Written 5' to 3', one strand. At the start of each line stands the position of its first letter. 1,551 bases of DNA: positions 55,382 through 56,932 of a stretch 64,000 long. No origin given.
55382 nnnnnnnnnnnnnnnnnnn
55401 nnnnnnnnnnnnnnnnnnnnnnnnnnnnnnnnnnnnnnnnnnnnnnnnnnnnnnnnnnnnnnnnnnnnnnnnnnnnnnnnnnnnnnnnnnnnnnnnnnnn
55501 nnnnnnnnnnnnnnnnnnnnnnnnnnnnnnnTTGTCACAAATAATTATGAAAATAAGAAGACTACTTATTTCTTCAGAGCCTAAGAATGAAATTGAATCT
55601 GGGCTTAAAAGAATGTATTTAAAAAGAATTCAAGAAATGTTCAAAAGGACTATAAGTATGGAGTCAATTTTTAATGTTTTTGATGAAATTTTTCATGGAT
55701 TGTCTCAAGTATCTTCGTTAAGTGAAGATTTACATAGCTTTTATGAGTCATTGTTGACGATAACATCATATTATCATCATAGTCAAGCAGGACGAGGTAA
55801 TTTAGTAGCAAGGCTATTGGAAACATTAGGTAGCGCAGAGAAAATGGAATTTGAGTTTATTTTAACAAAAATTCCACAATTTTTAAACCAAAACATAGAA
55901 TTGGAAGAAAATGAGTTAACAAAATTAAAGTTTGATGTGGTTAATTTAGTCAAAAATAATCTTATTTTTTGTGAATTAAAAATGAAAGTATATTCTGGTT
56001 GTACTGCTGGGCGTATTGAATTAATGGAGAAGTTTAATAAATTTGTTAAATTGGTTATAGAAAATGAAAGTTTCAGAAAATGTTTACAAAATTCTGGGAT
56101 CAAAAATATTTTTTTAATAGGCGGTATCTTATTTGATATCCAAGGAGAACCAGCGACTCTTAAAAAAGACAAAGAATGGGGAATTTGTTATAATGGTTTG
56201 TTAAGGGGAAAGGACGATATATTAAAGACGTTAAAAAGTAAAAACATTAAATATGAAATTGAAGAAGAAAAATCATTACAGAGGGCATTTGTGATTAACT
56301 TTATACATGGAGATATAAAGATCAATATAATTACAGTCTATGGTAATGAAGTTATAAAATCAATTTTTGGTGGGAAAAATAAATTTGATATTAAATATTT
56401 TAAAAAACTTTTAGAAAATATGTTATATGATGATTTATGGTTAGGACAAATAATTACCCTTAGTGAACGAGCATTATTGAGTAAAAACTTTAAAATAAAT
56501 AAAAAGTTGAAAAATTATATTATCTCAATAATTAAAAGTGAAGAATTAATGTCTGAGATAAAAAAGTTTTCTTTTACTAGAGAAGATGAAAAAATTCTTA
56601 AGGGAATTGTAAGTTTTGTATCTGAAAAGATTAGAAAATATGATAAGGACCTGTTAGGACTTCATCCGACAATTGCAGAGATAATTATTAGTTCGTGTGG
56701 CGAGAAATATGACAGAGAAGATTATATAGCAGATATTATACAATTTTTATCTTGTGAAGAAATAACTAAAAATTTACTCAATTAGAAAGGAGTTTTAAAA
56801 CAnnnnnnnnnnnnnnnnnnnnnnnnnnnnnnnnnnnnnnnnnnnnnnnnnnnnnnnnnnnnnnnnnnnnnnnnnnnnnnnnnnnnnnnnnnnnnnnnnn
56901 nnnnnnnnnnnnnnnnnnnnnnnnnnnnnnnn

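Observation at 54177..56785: DNA methyltransferase translationally coupled to a 417-aa orphan protein: candidate novel Type II restriction-modification pair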

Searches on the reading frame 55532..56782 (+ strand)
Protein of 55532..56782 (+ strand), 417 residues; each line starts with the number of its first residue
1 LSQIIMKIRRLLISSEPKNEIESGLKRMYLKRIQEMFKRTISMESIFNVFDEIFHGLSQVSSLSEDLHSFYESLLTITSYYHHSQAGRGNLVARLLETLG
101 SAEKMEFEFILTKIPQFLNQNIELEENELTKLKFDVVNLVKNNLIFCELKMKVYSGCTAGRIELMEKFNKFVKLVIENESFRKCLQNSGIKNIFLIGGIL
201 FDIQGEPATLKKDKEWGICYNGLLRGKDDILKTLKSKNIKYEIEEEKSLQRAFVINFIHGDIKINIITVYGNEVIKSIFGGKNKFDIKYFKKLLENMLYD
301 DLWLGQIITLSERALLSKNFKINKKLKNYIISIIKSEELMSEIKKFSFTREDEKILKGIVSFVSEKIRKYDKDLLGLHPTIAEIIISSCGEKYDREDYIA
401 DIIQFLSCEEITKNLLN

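Call 3: search_protein_families(library=pfam, proteins=[window:55532-56782:+], max_evalue=1)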
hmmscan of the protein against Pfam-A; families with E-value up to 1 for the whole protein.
window:55532-56782:+ (417 aa): 2 families
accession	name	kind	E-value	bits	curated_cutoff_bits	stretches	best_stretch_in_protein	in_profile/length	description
PF00833.23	Ribosomal_S17e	-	0.53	10.7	22.8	0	316-368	24-74/122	Ribosomal S17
PF15188.11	CCDC-167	-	0.69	10.7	27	0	338-378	22-62/84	Coiled-coil domain-containing protein 167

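Call 4: search_protein_families(library=ncbifam, proteins=[window:55532-56782:+], max_evalue=1)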
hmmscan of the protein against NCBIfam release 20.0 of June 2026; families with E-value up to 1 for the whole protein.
window:55532-56782:+ (417 aa): 0 families

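Call 7: search_protein_families(library=padloc, proteins=[window:55532-56782:+], max_evalue=1)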
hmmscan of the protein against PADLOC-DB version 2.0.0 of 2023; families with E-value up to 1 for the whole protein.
window:55532-56782:+ (417 aa): 0 families

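Call 8: search_solved_structures(query=window:55532-56782:+, max_evalue=10)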
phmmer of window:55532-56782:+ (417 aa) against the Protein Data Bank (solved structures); distinct sequences matched with E-value up to 10: 1.
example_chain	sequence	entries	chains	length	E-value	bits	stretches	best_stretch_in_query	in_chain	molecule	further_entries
22pl_A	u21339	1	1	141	0.8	12.2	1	14-81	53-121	Interleukin-31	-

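Call 10: find_homologous_proteins(query=window:55547-56782:+, max_evalue=0.001)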
Query window:55547-56782:+ (412 aa): 241 proteins with E <= 0.001 among 8000 candidates; the best 120 are listed.
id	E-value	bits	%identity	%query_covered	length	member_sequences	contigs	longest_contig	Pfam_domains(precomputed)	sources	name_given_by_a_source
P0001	3.0e-261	884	100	100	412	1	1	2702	-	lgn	-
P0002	3.2e-261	884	100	100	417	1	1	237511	-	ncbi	ncbi:MAG: hypothetical protein ABDH23_03110 [Endomicrobiia bacterium]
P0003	2.6e-195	667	72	100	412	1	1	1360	-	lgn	-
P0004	4.9e-195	666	72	100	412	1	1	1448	-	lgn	-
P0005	6.0e-195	666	72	100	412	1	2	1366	-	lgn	-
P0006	7.5e-188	643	70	99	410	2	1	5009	-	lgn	-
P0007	3.9e-187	640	71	99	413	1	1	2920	-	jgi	jgi:hypothetical protein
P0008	2.3e-186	638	69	100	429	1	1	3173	-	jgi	jgi:hypothetical protein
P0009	4.5e-186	637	69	99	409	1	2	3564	-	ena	-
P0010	7.1e-186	636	69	100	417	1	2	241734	-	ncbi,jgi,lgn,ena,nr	ncbi:hypothetical protein JGI3_01024 [Candidatus Kryptobacter tengchongensis]|nr:hypothetical protei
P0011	2.5e-185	634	70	99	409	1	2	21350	-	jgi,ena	-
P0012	2.5e-185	634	70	99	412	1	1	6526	-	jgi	-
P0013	3.4e-185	634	70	100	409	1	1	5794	-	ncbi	-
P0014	1.1e-184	632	69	99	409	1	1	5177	-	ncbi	-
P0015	6.4e-184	630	69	99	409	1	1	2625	-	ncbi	-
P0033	8.2e-182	623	69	99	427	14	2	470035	-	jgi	jgi:hypothetical protein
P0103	1.2e-176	606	66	99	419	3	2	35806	-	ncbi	ncbi:MAG: hypothetical protein QXF09_06440 [Nitrososphaerota archaeon]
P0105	1.5e-176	606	66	100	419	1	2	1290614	-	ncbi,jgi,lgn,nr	ncbi:hypothetical protein D9V84_09435 [Bacteroidetes/Chlorobi group bacterium Naka2016]|jgi:hypothet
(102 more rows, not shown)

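Call 15: find_encoding_contigs(protein=P0010, flank=6000, max_places=2)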
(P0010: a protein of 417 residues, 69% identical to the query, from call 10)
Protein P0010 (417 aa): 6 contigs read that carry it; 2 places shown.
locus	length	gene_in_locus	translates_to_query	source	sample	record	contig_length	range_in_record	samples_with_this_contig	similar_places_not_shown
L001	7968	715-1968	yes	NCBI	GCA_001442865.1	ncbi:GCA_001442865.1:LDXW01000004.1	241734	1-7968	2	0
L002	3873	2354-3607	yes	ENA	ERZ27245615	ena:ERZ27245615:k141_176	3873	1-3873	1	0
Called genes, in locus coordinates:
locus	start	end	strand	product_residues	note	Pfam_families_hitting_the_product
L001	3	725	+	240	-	?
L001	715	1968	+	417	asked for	-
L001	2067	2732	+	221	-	PF02163:Peptidase_M50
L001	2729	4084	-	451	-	PF01773:Nucleos_tra2_N, PF07670:Gate, PF07662:Nucleos_tra2_C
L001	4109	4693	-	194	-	PF00265:TK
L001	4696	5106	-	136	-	PF00383:dCMP_cyt_deam_1, PF08211:dCMP_cyt_deam_2, PF26947:CDL (weak)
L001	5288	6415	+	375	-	PF05222:AlaDh_PNT_N, PF01262:AlaDh_PNT_C, PF01488:Shikimate_DH (weak), PF02826:2-Hacid_dh_C, PF03807:F420_oxidored (weak)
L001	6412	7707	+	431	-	PF02550:AcetylCoA_hydro, PF13336:AcetylCoA_hyd_C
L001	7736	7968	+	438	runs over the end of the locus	PF00464:SHMT, PF01212:Beta_elim_lyase (weak), PF00155:Aminotran_1_2 (weak)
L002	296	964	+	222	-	PF00089:Trypsin (weak), PF13365:Trypsin_2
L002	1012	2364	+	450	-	PF01555:N6_N4_Mtase, PF01170:UPF0020 (faint)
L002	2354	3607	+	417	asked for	-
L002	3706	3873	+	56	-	?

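Call 16: find_encoding_contigs(protein=P0105, flank=6000, max_places=2)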
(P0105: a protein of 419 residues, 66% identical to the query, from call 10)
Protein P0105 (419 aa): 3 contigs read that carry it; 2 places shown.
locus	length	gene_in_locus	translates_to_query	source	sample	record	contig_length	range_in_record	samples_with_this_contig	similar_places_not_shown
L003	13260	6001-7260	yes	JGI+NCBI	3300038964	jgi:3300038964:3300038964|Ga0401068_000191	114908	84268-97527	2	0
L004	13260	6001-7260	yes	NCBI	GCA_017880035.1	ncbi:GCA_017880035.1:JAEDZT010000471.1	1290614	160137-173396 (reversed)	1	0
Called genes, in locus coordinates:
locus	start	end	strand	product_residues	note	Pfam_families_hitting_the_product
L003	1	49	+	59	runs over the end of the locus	-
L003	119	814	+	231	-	PF03235:GmrSD_N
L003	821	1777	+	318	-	PF07510:GmrSD_C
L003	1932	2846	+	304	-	-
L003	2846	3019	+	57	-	-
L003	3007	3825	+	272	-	PF01170:UPF0020 (faint), PF01555:N6_N4_Mtase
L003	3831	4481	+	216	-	-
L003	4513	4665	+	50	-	-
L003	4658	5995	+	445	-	PF01555:N6_N4_Mtase (weak), PF01170:UPF0020 (faint)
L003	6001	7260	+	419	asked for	-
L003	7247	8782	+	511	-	PF07719:TPR_2 (faint), PF13174:TPR_6 (faint), PF13432:TPR_16, PF14559:TPR_19, PF13428:TPR_14 (weak), PF13414:TPR_11, PF13432:TPR_16 (weak), PF14559:TPR_19 (weak), +2 more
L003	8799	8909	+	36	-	-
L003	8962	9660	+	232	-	PF01557:FAA_hydrolase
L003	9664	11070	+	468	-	-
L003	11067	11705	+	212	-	-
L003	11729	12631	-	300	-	PF00491:Arginase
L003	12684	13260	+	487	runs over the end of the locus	PF02366:PMT, PF13231:PMT_2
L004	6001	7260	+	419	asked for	-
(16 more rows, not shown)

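Call 17: find_encoding_contigs(protein=P0103, flank=6000, max_places=2)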
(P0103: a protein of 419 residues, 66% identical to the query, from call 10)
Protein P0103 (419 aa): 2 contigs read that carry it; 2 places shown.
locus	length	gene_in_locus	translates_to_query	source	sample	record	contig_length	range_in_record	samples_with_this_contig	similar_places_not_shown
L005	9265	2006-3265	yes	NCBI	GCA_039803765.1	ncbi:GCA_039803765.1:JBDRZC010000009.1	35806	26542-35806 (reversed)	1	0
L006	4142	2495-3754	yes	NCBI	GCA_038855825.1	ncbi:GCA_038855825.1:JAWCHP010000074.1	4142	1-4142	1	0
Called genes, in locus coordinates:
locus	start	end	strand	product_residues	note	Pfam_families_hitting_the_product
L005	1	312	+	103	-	?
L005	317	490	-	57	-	-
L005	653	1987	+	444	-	PF01555:N6_N4_Mtase, PF01170:UPF0020 (faint), PF13847:Methyltransf_31 (faint)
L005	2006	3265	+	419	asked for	-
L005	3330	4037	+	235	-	PF01904:DUF72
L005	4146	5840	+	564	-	PF12161:HsdM_N, PF02384:N6_Mtase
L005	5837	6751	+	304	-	PF18863:AbiJ_NTD4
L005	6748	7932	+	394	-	PF01420:Methylase_S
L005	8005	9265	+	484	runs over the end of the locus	PF13173:AAA_14, PF13635:DUF4143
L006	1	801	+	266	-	?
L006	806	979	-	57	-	-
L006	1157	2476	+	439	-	PF01555:N6_N4_Mtase, PF01170:UPF0020 (faint), PF13847:Methyltransf_31 (faint)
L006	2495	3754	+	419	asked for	-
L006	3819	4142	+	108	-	PF01904:DUF72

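Call 18: predict_structure(alignment_id=A1)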
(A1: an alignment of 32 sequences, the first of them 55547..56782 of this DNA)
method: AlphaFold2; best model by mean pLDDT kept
length: 412 residues; sequences in the alignment: 32
mean_pLDDT: 61.8   pTM: 0.48
mean pLDDT of the five models: 61.8, 61.6, 58.8, 57.6, 55.6
residues with pLDDT >= 90: 45; 70-90: 142; 50-70: 50; < 50: 175
segments of 3 or more residues with pLDDT < 50: 1-9, 27-95, 146-154, 196-206, 210-215, 243-245, 266-317, 379-385
pLDDT, mean of each block of 10 residues (from residue 1): 35 51 50 41 37 37 38 38 46 55 81 85 77 80 56 55 89 90 89 54 48 56 88 86 60 89 56 33 36 34 34 44 83 88 76 89 81 56 57 80 75 71
secondary structure, 60 per line:
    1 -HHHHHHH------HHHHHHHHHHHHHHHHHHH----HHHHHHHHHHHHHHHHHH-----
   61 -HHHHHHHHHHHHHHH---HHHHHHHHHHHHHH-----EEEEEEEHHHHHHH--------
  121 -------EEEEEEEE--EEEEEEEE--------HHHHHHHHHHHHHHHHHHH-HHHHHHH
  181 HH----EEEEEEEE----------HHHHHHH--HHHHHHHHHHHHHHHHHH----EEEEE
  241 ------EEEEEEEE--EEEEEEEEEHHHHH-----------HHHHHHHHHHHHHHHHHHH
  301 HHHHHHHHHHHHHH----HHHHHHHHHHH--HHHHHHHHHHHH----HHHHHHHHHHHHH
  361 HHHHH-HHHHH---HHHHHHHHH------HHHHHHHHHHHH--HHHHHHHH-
elements in order: H2-8 H15-33 H38-55 H62-76 H80-93 E99-105 H106-112 E128-135 E138-145 H154-172 H174-182 E187-194 H205-211 H214-231 E236-240 E247-254 E257-265 H266-270 H282-314 H319-329 H332-343 H348-365 H367-371 H375-383 H390-401 H404-411
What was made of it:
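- Tried and rejected: The model built from close homologues only was poor (pLDDT 61.8, call 18).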

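Call 20: search_protein_representatives(alignment_id=A1)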
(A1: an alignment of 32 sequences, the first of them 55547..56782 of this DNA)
Query: 32 sequences, 412 profile positions. Proteins with E-value up to 0.001 (for the whole library): 91; up to 1e-10: 55; up to 1e-30: 15. The best 91 are listed.
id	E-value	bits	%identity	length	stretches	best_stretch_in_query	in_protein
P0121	1.7e-196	669.6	-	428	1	3-410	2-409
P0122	9.3e-130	449.8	-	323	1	100-411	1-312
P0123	7.6e-112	390.8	-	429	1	1-410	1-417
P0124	5.3e-110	384.7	-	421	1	1-411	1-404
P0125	4.0e-104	365.4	-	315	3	71-196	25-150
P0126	3.4e-91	322.8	-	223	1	195-410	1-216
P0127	4.2e-88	312.6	-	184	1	3-185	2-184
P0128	6.6e-83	295.5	-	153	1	146-298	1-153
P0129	2.9e-74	267.0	-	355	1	69-410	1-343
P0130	1.8e-66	241.3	-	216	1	1-211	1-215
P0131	3.2e-60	220.8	-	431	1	4-404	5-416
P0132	1.8e-57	211.7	-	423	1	1-402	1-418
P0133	2.6e-52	194.7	-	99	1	1-99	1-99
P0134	2.0e-51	191.8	-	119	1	292-409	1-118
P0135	4.7e-51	190.6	-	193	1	212-406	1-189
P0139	1.4e-23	100.1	-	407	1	6-368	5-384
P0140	1.8e-23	99.7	-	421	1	3-341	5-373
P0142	2.3e-20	89.5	-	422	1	15-341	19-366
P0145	7.5e-20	87.8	-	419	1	17-355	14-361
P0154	8.2e-17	77.8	-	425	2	132-358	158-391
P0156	1.4e-16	77.0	-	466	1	45-365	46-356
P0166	7.0e-14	68.1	-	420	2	135-365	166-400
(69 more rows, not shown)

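Call 24: search_protein_families(library=pfam, alignment_id=A2, max_evalue=0.01)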
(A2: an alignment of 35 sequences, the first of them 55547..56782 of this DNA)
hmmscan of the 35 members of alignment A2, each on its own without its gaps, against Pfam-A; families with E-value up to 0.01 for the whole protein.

A. member 1, window:55547-56782:+ (412 aa): 0 families

B. families by the number of members that match (of 35 scanned): 3 families
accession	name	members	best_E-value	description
PF07416.16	Crinivirus_P26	1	0.00024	Crinivirus P26 protein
PF24492.1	HEAT_ECM29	1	0.0018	Proteasome adapter and scaffold protein ECM29, HEAT-repeat domain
PF03596.19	Cad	1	0.0021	Cadmium resistance transporter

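Call 25: search_solved_structures(query=A2, max_evalue=10, show_alignments=2)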
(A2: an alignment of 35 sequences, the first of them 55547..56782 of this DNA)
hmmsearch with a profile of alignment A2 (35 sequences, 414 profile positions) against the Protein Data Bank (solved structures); distinct sequences matched with E-value up to 10: 0.
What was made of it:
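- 55547..56785 (+): Predicted restriction endonuclease gene (412 aa; the mechanical ORF from TTG 55532 is 417 aa), the R subunit, from an unannotated family. No match in any family library (calls 3, 4, 7, 8, 24, 25).
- Closest known: Classical Type II. Different: There is no detectable sequence similarity to EcoO109I or any other PDB chain, even with a family profile (calls 8, 25).
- Checked: It has no hit in Pfam, NCBIfam, PADLOC or PDB sequences (calls 3, 4, 7, 8, 24, 25).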

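Call 27: fold_search(model_id=the predicted structure, library=pdb)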
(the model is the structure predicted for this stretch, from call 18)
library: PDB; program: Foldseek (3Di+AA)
matches with E <= 10: 783; with E <= 0.001: 0
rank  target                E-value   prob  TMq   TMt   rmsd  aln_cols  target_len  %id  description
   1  1y88                  1.2e-02  0.96  0.17  0.33  12.8       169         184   18  Crystal Structure of Protein of Unknown Function AF1548 (released 2004-12-21)
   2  4i1t                  1.4e-02  0.97  0.21  0.45  13.6       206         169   12  Crystal structure of the cap-snatching endonuclease from Pichinde virus (released 2014-02-26)
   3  5t2t_B                3.0e-02  0.89  0.19  0.35  15.0       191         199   14  Crystal structure of Lymphocytic choriomeningitis mammarenavirus endonuclease bound to compound L742001 (released 2017-09-13)
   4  5ltn_B                3.3e-02  0.57  0.15  0.27  16.2       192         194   14  Crystal structure of Lymphocytic choriomeningitis mammarenavirus endonuclease complexed with DPBA (released 2017-09-13)
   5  5t2t_A                3.5e-02  0.82  0.19  0.33  13.8       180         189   17  Crystal structure of Lymphocytic choriomeningitis mammarenavirus endonuclease bound to compound L742001 (released 2017-09-13)
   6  5lts_B                4.8e-02  0.80  0.19  0.34  14.2       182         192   16  Crystal structure of Lymphocytic choriomeningitis mammarenavirus endonuclease Mutant D118A (released 2017-09-13)
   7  7ewx_B                5.1e-02  0.91  0.22  0.43  16.4       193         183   10  Crystal structure of Ebinur Lake virus cap snatching endonuclease (P78A mutant) (released 2022-01-26)
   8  5ltn_A                5.3e-02  0.84  0.20  0.39  15.2       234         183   13  Crystal structure of Lymphocytic choriomeningitis mammarenavirus endonuclease complexed with DPBA (released 2017-09-13)
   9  7eww_B                5.9e-02  0.89  0.21  0.44  14.7       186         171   12  Crystal structure of Ebinur Lake virus cap snatching endonuclease (N52A mutant) (released 2022-01-26)
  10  9dou_A                5.9e-02  0.84  0.19  0.09  14.2       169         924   14  Taeniopygia guttata R2 retrotransposon (R2Tg) initiating target-primed reverse transcription (released 2025-05-21)
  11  5ltf_A                6.3e-02  0.84  0.19  0.36  14.2       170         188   13  Crystal structure of Lymphocytic choriomeningitis mammarenavirus endonuclease complexed with catalytic ions (released 2017-09-13)
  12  8gh6_A                6.3e-02  0.38  0.15  0.08  16.2       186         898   12  Bombyx mori R2 retrotransposon initiating target-primed reverse transcription (released 2023-04-05)
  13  8z4i_B                7.0e-02  0.75  0.17  0.18  11.0       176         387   14  crystal structure of Cdn1 in complex with cA3 (released 2026-02-04)
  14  4rwn_A                7.3e-02  0.25  0.15  0.17  22.5       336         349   10  Crystal structure of the pre-reactive state of porcine OAS1 (released 2015-05-20)
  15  1px5_B                7.3e-02  0.10  0.10  0.12  22.7       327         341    9  Crystal structure of the 2'-specific and double-stranded RNA-activated interferon-induced antiviral protein 2'-5'-olig (released 2003-11-25)
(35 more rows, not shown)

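Call 28: predict_structure(alignment_id=A2)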
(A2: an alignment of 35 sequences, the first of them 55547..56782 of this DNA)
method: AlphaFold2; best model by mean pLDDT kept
length: 412 residues; sequences in the alignment: 35
mean_pLDDT: 92.1   pTM: 0.82
mean pLDDT of the five models: 92.1, 91.7, 91.5, 90.3, 89.4
residues with pLDDT >= 90: 332; 70-90: 72; 50-70: 8; < 50: 0
segments of 3 or more residues with pLDDT < 50: none
pLDDT, mean of each block of 10 residues (from residue 1): 93 92 93 91 90 91 91 75 76 88 93 93 92 95 92 90 97 95 97 95 94 89 97 95 89 96 96 94 93 94 96 92 95 92 81 95 92 92 92 96 95 91
secondary structure, 60 per line:
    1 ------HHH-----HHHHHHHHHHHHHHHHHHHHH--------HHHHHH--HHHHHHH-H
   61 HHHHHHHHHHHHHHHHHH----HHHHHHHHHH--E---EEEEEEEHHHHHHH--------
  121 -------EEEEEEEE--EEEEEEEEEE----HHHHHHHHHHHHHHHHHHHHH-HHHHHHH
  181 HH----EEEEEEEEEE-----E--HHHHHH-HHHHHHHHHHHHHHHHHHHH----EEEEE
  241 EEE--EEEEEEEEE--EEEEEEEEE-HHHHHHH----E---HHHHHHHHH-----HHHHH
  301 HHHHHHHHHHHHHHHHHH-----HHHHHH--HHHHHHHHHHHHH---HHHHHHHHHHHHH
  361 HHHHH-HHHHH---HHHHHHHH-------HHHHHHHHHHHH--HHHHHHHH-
elements in order: H15-35 H44-49 H52-58 H60-78 H83-92 E99-105 H106-112 E128-135 E138-147 H152-172 H174-182 E187-196 H205-210 H212-231 E236-243 E246-254 E257-265 H267-273 H282-290 H296-318 H324-329 H332-344 H348-365 H367-371 H375-382 H390-401 H404-411
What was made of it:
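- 55547..56785 (+): AlphaFold2 model with pLDDT 92.1 and pTM 0.82 (call 28).
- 55934..55981 (+): Putative catalytic D130 ... E143-x-K145 (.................). The residues lie on predicted strands 128-135 and 138-147, followed by helix 152-172 and strand 187-196 (call 28).
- On PD-(D/E)xK nuclease superfamily: The model has pLDDT 92.1 with strands 99-105, 128-135 and 138-147, helix 152-172 and strand 187-196 (call 28).
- A confident model (pLDDT 92.1, call 28) has a strand-helix-strand-strand-helix-strand core at residues 99-196. At 412 aa with large helical N- and C-terminal domains (residues 1-95 and 282-412, call 28), it is bigger than most Type IIP enzymes.
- Tried and rejected: It was replaced by a model built from a diverse alignment (pLDDT 92.1, call 28).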
